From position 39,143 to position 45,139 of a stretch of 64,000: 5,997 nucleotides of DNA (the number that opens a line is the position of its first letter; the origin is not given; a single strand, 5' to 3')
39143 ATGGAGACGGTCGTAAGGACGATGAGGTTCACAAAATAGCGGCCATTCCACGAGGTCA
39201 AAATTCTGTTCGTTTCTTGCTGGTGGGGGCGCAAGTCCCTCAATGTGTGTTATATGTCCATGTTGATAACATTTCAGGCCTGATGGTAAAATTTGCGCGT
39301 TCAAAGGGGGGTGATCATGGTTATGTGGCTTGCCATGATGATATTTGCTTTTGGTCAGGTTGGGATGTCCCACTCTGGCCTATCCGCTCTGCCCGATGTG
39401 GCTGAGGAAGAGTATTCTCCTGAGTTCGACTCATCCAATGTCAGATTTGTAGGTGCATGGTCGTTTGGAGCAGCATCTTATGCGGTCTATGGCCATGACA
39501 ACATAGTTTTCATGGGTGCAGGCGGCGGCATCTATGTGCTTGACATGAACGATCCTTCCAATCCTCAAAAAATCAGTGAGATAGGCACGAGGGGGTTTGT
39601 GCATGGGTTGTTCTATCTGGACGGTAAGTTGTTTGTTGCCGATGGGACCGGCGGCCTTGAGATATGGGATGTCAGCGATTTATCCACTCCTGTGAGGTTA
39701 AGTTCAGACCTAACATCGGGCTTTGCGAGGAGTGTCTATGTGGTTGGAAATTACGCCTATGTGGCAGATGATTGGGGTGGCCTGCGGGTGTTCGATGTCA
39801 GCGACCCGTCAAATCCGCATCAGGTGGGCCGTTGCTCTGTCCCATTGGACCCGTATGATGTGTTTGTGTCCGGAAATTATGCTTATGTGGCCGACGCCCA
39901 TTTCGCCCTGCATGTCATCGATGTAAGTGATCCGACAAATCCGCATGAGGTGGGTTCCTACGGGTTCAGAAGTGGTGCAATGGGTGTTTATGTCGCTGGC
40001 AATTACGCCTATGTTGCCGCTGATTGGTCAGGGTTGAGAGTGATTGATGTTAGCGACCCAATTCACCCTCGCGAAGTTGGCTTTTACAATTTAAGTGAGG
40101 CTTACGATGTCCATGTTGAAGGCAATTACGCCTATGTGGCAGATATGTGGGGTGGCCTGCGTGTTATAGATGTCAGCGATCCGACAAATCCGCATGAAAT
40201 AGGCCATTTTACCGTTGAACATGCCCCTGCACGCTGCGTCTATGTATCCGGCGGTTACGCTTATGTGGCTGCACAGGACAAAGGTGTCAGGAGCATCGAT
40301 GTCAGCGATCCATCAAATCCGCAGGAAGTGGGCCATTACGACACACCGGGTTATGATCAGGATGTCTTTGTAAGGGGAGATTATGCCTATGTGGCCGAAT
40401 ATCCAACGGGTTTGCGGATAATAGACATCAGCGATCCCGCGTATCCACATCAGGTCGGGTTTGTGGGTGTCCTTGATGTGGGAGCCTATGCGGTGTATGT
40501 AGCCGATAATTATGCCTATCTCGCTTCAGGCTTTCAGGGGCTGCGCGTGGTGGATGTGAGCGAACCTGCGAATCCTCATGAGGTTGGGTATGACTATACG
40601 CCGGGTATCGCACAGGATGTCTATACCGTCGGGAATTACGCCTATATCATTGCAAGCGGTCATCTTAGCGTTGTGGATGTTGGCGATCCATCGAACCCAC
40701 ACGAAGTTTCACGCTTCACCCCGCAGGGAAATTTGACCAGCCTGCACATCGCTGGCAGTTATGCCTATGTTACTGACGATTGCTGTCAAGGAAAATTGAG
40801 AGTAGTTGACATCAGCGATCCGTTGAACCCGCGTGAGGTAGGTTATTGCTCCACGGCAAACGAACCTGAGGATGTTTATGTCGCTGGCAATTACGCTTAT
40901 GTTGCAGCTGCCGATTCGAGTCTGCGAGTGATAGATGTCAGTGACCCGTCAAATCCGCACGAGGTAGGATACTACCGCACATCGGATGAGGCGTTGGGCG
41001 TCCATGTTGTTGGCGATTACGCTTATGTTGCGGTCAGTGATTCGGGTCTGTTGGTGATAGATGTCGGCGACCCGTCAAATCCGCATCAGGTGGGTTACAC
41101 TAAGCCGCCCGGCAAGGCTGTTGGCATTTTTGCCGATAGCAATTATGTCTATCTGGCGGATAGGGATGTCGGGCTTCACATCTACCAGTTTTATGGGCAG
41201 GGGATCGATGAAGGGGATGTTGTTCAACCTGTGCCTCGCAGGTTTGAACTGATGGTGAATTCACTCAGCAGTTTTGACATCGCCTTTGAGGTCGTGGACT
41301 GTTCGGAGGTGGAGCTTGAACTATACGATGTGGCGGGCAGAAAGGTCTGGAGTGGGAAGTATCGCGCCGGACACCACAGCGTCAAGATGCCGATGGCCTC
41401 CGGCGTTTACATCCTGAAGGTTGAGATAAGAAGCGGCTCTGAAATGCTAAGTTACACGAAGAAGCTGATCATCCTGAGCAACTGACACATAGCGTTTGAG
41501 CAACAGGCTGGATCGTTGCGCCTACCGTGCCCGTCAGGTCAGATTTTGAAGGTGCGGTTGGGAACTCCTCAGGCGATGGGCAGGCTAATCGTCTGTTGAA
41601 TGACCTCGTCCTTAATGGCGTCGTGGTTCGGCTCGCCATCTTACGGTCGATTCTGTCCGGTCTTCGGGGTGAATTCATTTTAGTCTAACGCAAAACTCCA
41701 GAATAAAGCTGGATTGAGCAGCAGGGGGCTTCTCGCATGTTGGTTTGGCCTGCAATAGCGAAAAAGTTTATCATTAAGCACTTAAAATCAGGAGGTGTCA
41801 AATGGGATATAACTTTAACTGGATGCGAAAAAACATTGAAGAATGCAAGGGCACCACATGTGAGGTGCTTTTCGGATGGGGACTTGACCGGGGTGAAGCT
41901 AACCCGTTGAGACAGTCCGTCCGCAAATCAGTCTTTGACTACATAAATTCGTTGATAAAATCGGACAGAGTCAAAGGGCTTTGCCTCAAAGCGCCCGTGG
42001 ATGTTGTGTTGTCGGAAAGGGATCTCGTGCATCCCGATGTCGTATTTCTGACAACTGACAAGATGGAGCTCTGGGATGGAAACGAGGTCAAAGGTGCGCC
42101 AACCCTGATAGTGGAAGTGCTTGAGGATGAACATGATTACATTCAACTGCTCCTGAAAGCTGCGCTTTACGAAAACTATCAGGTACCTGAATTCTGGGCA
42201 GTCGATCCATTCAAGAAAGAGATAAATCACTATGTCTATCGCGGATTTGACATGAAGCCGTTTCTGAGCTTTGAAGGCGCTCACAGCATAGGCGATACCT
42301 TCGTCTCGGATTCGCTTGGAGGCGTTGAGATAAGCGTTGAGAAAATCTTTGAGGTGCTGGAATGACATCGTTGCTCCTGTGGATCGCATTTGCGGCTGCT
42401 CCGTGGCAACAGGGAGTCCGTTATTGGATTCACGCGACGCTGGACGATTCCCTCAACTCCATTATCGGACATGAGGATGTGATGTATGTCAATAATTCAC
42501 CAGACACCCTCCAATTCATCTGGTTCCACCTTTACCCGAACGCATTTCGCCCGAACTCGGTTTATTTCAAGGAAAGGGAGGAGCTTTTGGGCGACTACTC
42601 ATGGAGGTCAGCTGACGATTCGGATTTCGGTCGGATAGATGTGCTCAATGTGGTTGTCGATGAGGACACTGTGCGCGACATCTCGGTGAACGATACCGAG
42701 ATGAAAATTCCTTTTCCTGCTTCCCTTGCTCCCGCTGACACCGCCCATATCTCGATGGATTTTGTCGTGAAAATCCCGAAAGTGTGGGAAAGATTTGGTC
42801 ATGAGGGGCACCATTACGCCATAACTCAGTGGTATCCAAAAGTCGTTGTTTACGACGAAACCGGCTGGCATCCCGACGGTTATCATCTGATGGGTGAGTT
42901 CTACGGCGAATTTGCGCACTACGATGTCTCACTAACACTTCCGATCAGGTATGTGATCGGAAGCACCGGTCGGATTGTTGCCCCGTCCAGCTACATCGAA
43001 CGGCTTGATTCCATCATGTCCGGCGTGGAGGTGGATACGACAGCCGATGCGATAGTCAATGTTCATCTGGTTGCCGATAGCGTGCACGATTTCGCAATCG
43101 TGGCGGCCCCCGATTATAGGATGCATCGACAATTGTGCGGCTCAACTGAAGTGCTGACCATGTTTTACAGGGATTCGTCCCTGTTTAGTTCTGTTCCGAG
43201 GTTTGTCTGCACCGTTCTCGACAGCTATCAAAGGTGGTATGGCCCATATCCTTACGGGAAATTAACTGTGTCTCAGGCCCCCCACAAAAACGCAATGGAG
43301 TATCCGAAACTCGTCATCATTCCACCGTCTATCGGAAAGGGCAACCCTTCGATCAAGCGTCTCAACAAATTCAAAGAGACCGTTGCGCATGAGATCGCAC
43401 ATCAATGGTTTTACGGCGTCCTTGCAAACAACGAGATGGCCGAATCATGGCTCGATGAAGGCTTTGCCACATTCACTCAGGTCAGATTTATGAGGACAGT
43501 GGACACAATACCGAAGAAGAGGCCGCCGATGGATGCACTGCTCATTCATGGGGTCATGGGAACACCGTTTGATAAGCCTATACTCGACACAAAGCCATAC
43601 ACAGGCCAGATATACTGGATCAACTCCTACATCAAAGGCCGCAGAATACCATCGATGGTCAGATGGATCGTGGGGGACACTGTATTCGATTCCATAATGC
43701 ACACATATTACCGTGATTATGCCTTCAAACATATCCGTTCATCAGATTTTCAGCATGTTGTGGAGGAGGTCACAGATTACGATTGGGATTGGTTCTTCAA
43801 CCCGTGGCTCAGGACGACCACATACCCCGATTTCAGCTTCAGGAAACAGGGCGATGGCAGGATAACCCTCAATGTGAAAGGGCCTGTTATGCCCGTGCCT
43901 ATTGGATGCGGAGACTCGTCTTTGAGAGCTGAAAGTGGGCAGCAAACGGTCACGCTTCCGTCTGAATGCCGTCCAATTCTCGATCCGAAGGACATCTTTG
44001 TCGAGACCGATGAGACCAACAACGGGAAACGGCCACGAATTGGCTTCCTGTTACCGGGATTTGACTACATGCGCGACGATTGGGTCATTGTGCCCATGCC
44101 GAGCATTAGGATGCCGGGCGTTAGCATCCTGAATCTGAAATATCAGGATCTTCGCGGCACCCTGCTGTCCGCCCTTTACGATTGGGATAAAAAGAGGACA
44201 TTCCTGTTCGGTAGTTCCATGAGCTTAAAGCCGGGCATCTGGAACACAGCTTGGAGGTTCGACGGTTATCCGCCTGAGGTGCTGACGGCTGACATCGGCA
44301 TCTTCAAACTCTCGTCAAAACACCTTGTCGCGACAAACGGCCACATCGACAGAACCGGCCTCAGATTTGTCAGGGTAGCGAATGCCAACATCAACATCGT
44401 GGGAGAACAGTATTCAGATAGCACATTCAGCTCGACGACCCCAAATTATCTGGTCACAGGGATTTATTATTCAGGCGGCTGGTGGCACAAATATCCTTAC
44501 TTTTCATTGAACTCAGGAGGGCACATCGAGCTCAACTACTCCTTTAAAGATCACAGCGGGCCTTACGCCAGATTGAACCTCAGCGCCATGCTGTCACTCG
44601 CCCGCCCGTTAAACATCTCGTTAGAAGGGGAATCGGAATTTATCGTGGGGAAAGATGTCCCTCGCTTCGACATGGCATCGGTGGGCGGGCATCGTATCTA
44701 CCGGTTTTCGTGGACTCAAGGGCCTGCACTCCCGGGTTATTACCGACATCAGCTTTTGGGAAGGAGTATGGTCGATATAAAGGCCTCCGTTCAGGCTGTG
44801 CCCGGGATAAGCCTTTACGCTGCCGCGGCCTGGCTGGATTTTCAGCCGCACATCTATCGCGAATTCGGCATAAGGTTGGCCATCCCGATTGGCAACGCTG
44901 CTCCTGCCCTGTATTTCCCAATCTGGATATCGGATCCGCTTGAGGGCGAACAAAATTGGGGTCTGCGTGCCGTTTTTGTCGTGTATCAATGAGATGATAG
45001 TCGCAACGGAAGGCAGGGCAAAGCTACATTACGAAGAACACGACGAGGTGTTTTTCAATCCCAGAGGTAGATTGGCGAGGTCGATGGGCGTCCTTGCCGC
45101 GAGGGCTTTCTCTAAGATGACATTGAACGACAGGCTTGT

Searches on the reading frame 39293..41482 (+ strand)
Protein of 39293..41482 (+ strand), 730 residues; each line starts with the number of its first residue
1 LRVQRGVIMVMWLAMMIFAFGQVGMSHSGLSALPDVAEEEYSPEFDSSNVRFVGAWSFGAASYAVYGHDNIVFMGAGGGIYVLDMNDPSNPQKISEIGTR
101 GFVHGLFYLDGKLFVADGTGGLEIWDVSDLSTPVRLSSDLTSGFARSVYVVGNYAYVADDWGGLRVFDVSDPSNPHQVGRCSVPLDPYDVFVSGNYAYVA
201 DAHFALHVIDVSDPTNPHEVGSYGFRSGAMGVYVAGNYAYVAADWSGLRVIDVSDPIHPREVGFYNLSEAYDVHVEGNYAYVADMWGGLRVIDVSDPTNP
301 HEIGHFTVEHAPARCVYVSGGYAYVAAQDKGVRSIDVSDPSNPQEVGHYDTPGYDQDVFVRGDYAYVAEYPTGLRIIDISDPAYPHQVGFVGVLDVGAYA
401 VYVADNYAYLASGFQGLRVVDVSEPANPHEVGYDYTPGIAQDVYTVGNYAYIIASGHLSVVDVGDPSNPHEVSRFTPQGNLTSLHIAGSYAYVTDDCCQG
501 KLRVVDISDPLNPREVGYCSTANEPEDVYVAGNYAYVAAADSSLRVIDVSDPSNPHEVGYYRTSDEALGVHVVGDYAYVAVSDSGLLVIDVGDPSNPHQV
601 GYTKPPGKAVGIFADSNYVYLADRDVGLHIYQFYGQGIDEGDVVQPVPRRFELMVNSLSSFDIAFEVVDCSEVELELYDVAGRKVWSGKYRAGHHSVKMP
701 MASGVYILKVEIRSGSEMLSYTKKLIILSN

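Call 51: search_protein_families(library=pfam, proteins=[window:39293-41482:+], max_evalue=0.00001)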
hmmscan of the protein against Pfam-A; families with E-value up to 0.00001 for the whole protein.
window:39293-41482:+ (730 aa): 3 families
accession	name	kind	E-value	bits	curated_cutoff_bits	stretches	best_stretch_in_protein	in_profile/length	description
PF08309.17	LVIVD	-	1.2e-132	431.4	20.2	11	270-307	4-41/42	LVIVD repeat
PF09826.15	Beta_propel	-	5.3e-15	55.7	22.4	0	535-582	89-130/495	Beta propeller domain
PF05694.17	SBP56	-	6.1e-06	25.7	34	0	161-182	325-346/453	56kDa selenium binding protein (SBP56)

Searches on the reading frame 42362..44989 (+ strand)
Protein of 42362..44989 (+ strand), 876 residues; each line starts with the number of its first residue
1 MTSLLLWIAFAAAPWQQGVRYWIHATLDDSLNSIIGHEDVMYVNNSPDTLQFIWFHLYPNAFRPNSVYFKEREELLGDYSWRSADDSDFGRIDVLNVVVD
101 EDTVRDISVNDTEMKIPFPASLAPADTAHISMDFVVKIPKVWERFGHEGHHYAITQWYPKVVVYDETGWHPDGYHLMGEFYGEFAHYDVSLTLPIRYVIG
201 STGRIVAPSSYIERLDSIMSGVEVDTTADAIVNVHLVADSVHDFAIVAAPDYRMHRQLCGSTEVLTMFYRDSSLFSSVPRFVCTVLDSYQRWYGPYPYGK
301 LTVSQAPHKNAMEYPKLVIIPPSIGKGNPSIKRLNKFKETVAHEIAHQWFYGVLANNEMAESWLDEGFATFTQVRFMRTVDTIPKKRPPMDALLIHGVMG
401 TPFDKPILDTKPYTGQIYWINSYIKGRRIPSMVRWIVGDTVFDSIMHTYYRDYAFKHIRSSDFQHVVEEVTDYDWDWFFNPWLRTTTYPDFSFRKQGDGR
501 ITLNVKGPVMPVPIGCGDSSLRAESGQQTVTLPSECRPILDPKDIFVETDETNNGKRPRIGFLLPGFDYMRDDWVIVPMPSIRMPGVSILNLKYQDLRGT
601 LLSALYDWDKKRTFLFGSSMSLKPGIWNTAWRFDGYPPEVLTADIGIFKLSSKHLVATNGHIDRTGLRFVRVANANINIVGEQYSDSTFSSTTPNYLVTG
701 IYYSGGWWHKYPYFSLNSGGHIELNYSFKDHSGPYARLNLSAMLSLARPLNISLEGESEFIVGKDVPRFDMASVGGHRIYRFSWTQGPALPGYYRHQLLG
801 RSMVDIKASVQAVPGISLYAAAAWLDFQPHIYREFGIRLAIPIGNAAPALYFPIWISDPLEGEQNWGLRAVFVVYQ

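Call 51: search_protein_families(library=pfam, proteins=[window:42362-44989:+], max_evalue=0.00001)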
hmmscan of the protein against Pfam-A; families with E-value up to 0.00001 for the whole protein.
window:42362-44989:+ (876 aa): 1 family
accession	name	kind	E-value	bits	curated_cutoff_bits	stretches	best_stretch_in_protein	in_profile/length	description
PF01433.26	Peptidase_M1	-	1.7e-20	74.1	27.7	1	292-482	16-218/218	Peptidase family M1 domain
